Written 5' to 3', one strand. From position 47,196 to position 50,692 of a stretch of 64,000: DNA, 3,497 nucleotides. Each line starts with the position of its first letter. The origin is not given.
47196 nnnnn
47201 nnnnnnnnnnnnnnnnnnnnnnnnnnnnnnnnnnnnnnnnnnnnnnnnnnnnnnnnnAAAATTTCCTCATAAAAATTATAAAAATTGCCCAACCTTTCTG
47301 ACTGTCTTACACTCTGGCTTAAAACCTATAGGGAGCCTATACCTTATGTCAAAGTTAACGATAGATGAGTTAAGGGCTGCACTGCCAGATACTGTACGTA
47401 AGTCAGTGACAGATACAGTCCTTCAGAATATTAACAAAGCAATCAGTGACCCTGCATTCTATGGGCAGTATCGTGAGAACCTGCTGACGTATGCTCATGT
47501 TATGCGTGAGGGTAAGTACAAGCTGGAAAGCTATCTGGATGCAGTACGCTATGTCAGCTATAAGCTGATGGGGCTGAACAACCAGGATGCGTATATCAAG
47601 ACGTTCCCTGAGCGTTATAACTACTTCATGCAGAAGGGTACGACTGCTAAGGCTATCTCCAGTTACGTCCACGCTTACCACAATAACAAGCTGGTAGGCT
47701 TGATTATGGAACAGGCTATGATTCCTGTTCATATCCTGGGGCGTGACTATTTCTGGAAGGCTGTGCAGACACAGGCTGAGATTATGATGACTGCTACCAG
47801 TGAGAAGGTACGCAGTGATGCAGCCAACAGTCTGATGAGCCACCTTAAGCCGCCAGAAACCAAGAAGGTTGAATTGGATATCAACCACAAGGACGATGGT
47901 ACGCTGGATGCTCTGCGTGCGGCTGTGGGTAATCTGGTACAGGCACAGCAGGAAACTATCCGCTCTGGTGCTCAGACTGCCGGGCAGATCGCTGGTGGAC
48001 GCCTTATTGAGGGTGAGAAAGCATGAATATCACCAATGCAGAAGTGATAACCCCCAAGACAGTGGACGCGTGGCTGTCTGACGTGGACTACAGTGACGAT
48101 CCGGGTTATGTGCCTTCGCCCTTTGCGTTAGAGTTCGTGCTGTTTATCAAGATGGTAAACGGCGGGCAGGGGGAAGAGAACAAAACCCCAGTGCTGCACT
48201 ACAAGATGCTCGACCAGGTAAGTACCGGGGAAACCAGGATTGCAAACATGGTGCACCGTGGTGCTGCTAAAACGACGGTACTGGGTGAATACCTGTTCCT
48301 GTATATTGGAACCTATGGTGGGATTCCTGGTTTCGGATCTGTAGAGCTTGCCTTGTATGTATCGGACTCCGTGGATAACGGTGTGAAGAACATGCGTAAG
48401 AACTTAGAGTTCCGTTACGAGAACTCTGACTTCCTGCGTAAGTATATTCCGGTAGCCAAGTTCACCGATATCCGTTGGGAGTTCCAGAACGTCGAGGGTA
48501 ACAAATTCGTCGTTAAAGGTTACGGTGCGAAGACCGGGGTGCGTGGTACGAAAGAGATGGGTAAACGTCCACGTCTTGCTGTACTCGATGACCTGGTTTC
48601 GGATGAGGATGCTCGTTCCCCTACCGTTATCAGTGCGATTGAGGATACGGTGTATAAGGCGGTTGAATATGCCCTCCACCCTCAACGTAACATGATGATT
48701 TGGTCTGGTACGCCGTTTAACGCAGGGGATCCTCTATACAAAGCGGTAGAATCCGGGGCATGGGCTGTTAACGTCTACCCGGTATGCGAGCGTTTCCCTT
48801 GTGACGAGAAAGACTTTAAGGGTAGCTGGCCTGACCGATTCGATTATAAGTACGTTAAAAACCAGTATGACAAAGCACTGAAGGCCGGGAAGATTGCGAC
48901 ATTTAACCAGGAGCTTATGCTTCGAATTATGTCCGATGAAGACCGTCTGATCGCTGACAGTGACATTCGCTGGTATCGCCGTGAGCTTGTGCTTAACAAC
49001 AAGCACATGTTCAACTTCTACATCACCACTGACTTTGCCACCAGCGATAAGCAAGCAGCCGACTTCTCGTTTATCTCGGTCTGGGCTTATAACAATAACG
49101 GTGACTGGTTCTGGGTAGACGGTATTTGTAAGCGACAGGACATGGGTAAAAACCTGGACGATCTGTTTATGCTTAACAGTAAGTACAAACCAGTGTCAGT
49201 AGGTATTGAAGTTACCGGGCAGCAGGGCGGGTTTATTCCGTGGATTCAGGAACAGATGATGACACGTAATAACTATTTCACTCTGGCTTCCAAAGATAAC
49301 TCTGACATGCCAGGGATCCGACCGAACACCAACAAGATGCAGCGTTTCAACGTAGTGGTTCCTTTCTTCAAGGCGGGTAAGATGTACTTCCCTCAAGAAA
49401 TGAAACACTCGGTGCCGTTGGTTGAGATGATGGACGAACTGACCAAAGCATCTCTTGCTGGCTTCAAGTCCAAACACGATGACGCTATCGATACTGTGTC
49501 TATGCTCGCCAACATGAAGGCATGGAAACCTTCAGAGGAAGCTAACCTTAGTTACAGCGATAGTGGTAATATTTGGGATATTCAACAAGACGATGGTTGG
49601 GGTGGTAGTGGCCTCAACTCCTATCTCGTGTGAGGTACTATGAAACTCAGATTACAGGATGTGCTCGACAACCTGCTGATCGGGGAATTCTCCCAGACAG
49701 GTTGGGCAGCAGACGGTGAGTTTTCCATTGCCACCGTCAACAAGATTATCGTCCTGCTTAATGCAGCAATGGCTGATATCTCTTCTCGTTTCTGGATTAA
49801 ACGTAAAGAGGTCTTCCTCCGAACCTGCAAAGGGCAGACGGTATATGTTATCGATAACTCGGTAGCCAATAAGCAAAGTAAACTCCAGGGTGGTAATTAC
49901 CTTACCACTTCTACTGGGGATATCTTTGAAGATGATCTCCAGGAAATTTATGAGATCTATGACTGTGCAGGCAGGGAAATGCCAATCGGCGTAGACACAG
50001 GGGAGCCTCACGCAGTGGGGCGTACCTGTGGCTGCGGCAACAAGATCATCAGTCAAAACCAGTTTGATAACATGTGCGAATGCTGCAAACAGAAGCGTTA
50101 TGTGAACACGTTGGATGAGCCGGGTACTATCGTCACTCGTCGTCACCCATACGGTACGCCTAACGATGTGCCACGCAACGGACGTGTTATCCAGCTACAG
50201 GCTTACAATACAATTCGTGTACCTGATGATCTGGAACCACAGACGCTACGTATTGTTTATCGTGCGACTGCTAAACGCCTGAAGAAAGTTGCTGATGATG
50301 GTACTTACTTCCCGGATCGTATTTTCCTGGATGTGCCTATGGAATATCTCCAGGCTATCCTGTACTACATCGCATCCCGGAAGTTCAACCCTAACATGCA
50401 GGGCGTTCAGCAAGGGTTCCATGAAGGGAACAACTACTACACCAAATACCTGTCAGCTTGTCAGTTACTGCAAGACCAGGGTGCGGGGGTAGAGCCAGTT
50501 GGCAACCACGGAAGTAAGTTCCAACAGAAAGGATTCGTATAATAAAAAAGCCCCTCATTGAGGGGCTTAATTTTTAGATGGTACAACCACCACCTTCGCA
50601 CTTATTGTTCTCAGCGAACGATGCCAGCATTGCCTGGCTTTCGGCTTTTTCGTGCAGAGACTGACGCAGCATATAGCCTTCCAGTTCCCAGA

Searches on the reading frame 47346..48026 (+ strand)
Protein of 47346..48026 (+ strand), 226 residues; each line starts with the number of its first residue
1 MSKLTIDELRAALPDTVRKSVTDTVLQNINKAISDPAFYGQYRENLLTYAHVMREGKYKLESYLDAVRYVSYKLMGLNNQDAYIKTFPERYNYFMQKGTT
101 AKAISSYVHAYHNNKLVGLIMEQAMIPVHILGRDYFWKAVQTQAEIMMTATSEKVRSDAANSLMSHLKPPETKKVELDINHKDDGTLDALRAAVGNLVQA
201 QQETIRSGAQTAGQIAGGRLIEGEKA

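Call 73: search_protein_families(library=phrogs, proteins=[window:47346-48026:+], max_evalue=0.00001)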
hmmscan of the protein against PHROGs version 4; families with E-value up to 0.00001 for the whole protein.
window:47346-48026:+ (226 aa): 1 family
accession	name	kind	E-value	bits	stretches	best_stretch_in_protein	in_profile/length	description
phrog_2109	-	unknown function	2e-92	309.9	1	2-225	2-225/230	-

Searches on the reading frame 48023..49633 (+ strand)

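Call 73: search_protein_families(library=phrogs, proteins=[window:48023-49633:+], max_evalue=0.00001)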
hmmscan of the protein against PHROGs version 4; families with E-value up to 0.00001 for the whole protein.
window:48023-49633:+ (536 aa): 2 families
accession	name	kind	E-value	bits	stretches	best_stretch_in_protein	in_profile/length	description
phrog_38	-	head and packaging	5.7e-103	347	1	41-521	276-726/760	terminase large subunit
phrog_5573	-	head and packaging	1.4e-12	48.6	1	303-505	58-240/250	terminase large subunit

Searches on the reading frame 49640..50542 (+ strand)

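Call 73: search_protein_families(library=phrogs, proteins=[window:49640-50542:+], max_evalue=0.00001)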
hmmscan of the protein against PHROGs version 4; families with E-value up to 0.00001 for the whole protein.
window:49640-50542:+ (300 aa): 1 family
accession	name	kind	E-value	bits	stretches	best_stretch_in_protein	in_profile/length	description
phrog_2125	-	head and packaging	5.7e-55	187.5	1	4-300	2-234/234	virion structural protein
